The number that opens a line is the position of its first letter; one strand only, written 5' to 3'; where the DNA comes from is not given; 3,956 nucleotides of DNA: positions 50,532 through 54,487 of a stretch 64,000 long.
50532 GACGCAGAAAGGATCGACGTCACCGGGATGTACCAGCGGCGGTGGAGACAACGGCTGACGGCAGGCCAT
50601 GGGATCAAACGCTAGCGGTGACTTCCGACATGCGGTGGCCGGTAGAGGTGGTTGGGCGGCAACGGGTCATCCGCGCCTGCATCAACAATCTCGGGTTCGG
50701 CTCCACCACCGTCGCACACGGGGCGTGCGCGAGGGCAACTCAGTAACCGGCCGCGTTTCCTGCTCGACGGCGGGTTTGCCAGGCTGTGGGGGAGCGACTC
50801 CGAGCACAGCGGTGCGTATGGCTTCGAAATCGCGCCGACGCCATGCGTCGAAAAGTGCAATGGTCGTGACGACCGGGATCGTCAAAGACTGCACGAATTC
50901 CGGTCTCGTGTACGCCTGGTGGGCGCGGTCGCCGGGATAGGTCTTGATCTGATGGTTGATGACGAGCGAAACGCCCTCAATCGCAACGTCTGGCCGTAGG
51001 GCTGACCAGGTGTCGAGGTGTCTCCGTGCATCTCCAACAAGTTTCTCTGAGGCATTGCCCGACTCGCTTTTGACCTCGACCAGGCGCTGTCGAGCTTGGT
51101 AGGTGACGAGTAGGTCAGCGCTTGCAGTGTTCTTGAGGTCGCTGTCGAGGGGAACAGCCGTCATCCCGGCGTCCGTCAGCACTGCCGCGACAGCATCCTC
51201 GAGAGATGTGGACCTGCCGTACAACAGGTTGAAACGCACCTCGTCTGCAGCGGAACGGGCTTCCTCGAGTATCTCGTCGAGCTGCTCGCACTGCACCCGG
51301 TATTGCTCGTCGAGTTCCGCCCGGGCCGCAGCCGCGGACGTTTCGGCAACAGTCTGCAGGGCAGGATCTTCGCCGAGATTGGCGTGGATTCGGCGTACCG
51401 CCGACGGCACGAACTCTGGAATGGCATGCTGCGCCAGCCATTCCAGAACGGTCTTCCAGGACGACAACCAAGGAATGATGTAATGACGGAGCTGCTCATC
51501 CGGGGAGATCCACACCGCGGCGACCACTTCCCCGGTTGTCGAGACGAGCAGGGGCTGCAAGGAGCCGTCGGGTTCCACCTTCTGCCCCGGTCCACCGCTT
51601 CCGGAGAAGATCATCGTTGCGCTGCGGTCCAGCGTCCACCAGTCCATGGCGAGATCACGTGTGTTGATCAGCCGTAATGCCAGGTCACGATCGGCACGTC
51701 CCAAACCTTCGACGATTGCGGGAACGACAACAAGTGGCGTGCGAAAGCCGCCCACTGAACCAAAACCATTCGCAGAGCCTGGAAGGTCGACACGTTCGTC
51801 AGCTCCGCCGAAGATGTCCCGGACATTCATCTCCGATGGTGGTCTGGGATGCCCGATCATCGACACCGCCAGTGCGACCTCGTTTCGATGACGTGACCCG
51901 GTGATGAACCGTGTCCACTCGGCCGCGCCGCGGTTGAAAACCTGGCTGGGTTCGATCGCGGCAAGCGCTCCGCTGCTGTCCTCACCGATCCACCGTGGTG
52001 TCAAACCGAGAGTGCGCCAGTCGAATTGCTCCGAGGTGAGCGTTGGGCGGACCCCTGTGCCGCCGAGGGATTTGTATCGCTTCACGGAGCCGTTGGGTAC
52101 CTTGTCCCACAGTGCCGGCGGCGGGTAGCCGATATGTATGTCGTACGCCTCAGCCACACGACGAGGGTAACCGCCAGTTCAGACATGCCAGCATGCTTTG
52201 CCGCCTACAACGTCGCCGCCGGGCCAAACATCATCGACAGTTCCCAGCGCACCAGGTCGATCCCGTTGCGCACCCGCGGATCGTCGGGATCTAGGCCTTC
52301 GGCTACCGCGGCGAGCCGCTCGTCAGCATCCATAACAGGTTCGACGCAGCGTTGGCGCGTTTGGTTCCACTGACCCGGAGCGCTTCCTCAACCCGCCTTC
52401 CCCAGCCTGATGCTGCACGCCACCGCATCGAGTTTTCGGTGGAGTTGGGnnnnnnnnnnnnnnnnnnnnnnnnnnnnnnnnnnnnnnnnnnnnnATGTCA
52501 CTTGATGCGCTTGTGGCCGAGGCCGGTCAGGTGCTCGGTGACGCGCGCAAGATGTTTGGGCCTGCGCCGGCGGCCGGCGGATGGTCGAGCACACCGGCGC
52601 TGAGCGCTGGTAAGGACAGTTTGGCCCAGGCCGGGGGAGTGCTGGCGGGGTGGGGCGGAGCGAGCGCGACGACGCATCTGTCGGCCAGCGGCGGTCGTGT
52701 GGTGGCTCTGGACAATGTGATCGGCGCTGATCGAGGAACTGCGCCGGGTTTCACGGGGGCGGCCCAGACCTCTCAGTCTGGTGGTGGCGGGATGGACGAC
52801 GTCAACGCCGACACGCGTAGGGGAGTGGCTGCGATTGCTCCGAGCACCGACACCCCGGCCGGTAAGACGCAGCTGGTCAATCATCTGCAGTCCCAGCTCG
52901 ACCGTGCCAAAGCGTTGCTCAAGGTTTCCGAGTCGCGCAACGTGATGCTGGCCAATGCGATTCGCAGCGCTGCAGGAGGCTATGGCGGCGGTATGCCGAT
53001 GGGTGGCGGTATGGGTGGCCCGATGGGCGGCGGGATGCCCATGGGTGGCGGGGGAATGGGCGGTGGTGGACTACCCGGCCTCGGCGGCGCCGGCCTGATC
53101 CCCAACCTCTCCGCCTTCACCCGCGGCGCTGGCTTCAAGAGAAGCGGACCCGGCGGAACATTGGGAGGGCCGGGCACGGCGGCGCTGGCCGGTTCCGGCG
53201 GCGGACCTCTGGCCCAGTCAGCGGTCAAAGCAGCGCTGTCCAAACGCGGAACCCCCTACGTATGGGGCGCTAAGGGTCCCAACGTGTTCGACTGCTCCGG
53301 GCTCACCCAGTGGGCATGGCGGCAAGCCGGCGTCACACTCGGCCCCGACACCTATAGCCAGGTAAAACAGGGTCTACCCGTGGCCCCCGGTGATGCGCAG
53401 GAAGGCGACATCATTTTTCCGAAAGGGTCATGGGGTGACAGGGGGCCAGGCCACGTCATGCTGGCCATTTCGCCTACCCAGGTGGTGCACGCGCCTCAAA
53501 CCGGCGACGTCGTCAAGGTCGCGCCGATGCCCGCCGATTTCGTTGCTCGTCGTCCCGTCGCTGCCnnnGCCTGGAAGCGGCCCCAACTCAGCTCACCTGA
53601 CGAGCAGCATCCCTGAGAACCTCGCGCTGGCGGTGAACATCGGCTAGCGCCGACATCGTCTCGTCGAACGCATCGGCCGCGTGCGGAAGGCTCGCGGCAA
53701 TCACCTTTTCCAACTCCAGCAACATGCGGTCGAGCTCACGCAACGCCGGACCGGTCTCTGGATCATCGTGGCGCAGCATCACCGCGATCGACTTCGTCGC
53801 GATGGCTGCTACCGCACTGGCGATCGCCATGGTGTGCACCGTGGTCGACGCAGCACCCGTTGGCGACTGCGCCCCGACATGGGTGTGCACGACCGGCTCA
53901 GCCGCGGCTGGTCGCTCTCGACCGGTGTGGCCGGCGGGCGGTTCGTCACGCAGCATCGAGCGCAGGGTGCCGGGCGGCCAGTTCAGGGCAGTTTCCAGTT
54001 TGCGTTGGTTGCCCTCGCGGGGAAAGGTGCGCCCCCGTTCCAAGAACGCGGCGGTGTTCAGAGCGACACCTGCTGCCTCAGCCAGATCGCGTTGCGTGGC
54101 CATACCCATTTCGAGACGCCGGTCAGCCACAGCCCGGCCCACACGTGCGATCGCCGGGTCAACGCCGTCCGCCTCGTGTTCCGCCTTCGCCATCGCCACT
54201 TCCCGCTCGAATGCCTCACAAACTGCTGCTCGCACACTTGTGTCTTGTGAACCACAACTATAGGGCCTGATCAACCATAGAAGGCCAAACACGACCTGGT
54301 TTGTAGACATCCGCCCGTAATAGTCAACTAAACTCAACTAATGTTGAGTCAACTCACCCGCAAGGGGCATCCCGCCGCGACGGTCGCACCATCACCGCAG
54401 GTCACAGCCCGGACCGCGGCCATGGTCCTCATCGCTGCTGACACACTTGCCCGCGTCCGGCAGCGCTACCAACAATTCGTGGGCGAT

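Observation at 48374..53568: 690-bp perfect direct repeat makes two secreted cell-wall hydrolases with one shared N-terminal module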

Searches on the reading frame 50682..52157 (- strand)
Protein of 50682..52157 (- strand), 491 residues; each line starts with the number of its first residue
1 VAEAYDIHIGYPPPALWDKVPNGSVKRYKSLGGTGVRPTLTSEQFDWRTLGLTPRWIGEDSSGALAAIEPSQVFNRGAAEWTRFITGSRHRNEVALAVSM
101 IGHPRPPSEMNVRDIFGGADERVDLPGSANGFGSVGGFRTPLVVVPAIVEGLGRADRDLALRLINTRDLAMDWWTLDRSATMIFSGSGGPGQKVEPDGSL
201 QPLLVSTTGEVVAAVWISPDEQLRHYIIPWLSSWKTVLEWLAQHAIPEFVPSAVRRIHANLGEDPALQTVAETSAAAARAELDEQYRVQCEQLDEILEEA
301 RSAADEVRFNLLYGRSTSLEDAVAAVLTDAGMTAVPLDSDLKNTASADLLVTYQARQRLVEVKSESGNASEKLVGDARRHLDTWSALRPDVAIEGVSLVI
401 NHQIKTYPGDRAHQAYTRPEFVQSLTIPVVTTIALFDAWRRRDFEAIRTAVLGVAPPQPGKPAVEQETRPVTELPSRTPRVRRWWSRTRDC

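Call 5: search_protein_families(library=pfam, proteins=[window:50682-52157:-], max_evalue=0.01)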
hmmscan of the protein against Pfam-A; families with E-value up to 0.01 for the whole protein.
window:50682-52157:- (491 aa): 0 families

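Call 71: search_protein_families(library=padloc, proteins=[window:50682-52157:-], max_evalue=0.01)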
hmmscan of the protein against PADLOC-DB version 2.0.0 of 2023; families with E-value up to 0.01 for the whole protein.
window:50682-52157:- (491 aa): 0 families

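Call 78: search_protein_families(library=ncbifam, proteins=[window:50682-52157:-], max_evalue=0.01)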
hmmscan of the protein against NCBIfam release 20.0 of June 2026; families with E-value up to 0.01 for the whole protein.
window:50682-52157:- (491 aa): 0 families

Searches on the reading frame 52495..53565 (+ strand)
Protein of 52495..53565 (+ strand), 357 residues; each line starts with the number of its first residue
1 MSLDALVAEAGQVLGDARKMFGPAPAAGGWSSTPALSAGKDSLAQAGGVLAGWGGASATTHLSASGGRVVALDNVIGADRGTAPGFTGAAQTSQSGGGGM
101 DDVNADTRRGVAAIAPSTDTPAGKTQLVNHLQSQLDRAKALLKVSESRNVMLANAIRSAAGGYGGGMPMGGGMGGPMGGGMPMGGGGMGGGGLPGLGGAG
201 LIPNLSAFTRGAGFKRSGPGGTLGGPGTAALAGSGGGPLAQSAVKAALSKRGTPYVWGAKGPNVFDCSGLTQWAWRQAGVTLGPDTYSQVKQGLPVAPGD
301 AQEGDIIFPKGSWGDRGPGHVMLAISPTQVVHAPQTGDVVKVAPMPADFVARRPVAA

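Call 5: search_protein_families(library=pfam, proteins=[window:52495-53565:+], max_evalue=0.01)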
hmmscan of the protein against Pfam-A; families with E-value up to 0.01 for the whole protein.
window:52495-53565:+ (357 aa): 2 families
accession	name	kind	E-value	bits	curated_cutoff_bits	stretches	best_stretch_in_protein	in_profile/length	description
PF00877.26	NLPC_P60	-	2.1e-18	66.7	23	1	252-353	1-99/105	NlpC/P60 family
PF10774.15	DUF4226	-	0.0038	17.9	23.5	1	78-148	25-95/115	Domain of unknown function (DUF4226)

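Call 15: search_dna_similar(query=window:52495-53565:+, collection=plasmids, mode=protein, max_rows=40, max_evalue=0.00001)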
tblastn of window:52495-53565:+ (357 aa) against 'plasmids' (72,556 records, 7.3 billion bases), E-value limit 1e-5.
Records with a match: 1153; places in all: 1320; records where one place covers at least 80% of the query: 2.
Best place of each record, by identity: 60-80% 10; <60% 1143.
By first word of the organism name: Enterococcus 316; Bacillus 282; Streptomyces 142; Rhodococcus 94; Mycobacterium 51; Clostridium 48; Clostridioides 47; Clavibacter 19; Mycolicibacterium 15; Prescottella 12; and 53 more.
By predicted mobility (MOB-suite, as given by PLSDB): non-mobilizable 470; mobilizable 413; conjugative 270.
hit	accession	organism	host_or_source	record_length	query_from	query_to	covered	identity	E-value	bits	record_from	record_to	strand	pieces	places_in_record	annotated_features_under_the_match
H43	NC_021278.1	Mycobacteroides abscessus subsp. bolletii 50594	-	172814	1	355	99%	70.4%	1e-122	395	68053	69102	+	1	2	C40 family peptidase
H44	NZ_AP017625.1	Mycobacterium ulcerans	Homo sapiens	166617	2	354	75%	59.9%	4e-38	252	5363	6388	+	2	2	NlpC/P60 family protein | helix-turn-helix transcriptional regulator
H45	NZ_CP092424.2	Mycobacterium lentiflavum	-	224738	2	354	75%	59.3%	2e-37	268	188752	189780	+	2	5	C40 family peptidase | helix-turn-helix transcriptional regulator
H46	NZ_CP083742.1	Mycobacterium ulcerans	Cynoglossus semilaevis,whole ...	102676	2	354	75%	59.1%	2e-37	248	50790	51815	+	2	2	NlpC/P60 family protein | helix-turn-helix transcriptional regulator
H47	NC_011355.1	Mycobacterium liflandii 128FXT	-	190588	2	354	75%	59.1%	2e-37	248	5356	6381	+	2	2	NlpC/P60 family protein | helix-turn-helix transcriptional regulator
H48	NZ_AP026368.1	Mycobacterium pseudoshottsii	Sardinops melanostictus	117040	2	354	75%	58.7%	2e-37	265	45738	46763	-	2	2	NlpC/P60 family protein | helix-turn-helix transcriptional regulator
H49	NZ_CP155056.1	Mycobacterium pseudoshottsii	Argyrosomus regius,spleen tissue,spleen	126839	2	354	75%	58.7%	2e-37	265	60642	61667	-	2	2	NlpC/P60 family protein | helix-turn-helix transcriptional regulator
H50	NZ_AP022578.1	Mycolicibacterium aubagnense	-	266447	1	353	75%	58.3%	7e-41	292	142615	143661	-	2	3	NlpC/P60 family protein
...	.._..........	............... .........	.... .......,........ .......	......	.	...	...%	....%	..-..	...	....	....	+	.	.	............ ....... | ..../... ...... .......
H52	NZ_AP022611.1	Mycolicibacterium madagascariense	-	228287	1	356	76%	51.8%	2e-29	235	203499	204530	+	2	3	C40 family peptidase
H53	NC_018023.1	Mycolicibacterium chubuense NBB4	-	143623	1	355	76%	51.6%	8e-27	233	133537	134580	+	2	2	C40 family peptidase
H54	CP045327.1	Mycobacterium sp. THAF192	pure culture,Surface of a polyethylene ...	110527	1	356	75%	51.9%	2e-30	234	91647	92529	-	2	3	hypothetical protein | putative endopeptidase precursor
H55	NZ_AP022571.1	Mycolicibacterium poriferae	-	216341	243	356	32%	77.2%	5e-51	189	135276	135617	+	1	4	C40 family peptidase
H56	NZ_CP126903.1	Mycolicibacterium vanbaalenii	cell culture,soil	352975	243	356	32%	77.2%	3e-50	187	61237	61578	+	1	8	C40 family peptidase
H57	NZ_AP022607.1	Mycobacterium branderi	-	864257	243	355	32%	73.5%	7e-49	183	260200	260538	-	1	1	NlpC/P60 family protein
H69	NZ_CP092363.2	Mycolicibacterium crocinum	-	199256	243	356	32%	49.1%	3e-24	111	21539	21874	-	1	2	NlpC/P60 family protein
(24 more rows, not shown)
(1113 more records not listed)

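Call 47: predict_structure(protein=window:52495-53565:+)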
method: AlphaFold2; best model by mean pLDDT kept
length: 357 residues; sequences in the alignment: 1
mean_pLDDT: 37.9   pTM: 0.28
mean pLDDT of the five models: 37.9, 36.4, 35.0, 34.9, 32.2
residues with pLDDT >= 90: 0; 70-90: 2; 50-70: 49; < 50: 306
segments of 3 or more residues with pLDDT < 50: 20-119, 147-156, 158-162, 164-167, 184-193, 195-357
pLDDT, mean of each block of 10 residues (from residue 1): 53 51 34 32 41 37 30 30 29 32 38 44 61 58 49 43 49 53 49 39 33 33 33 31 30 28 32 34 30 35 39 35 34 33 26 23
secondary structure, 60 per line:
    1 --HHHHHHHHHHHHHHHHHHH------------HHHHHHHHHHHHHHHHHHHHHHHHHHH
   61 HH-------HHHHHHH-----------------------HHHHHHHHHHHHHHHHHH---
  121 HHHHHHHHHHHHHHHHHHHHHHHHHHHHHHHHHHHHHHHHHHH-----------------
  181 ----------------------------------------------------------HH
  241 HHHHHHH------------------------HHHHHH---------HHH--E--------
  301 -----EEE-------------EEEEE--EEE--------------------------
elements in order: H3-21 H34-62 H70-76 H100-117 H121-163 H239-247 H272-277 E306-308 E322-326 E329-331

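Call 78: search_protein_families(library=ncbifam, proteins=[window:52495-53565:+], max_evalue=0.01)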
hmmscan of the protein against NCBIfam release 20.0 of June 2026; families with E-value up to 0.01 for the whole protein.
window:52495-53565:+ (357 aa): 8 families
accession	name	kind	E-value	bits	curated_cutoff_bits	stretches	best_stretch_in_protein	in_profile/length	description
NF038345.1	wall_hydro_RipC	exception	6.9e-22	78.3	425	1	232-346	243-352/362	peptidoglycan hydrolase RipC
NF046048.1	NlpC_P60_DIP1281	equivalog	1.3e-15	57.3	517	1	265-344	498-573/587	DIP1281 family NlpC/P60 protein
NF033741.1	NlpC_p60_RipA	exception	1.6e-12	47.2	625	1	244-345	332-442/457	NlpC/P60 family peptidoglycan endopeptidase RipA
NF033742.1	NlpC_p60_RipB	exception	1.1e-10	41.5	335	1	244-345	81-191/206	NlpC/P60 family peptidoglycan endopeptidase RipB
NF033743.1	NlpC_inact_RipD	exception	2.1e-09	37.1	215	1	265-345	93-167/181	NlpC/P60 family peptidoglycan-binding protein RipD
NF010495.0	PRK13914.1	equivalog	5.9e-09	35.4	647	1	242-337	367-460/481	invasion associated endopeptidase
NF040678.1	EntFM_CwpFM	equivalog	0.00013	21.1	720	1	240-344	312-414/430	enterotoxin EntFM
NF008096.1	PRK10838.1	equivalog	0.00018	21.3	186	1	251-348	79-173/189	bifunctional murein DD-endopeptidase/murein LD-carboxypeptidase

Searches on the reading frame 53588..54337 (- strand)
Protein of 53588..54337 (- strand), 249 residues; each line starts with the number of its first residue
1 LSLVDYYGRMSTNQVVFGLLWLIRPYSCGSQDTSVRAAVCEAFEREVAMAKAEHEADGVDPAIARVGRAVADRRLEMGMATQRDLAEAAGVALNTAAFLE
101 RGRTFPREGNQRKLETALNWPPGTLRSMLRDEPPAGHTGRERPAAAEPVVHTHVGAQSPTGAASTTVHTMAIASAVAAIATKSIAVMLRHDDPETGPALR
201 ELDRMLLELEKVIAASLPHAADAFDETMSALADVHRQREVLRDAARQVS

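Call 5: search_protein_families(library=pfam, proteins=[window:53588-54337:-], max_evalue=0.01)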
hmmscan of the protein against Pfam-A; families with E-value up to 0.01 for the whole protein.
window:53588-54337:- (249 aa): 2 families
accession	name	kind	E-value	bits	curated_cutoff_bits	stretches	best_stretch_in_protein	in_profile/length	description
PF01381.28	HTH_3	-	0.0022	18.5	23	1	81-119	11-49/55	Helix-turn-helix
PF13560.12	HTH_31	-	0.0027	18.4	27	1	67-122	3-58/64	Helix-turn-helix domain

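Call 71: search_protein_families(library=padloc, proteins=[window:53588-54337:-], max_evalue=0.01)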
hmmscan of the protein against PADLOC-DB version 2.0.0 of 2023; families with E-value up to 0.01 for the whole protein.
window:53588-54337:- (249 aa): 2 families
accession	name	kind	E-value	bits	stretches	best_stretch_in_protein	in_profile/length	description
PDLC03946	RmrA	-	0.0039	14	1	79-122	15-58/357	-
PDLC03669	Control_protein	-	0.0043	15.3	0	79-115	22-58/96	control protein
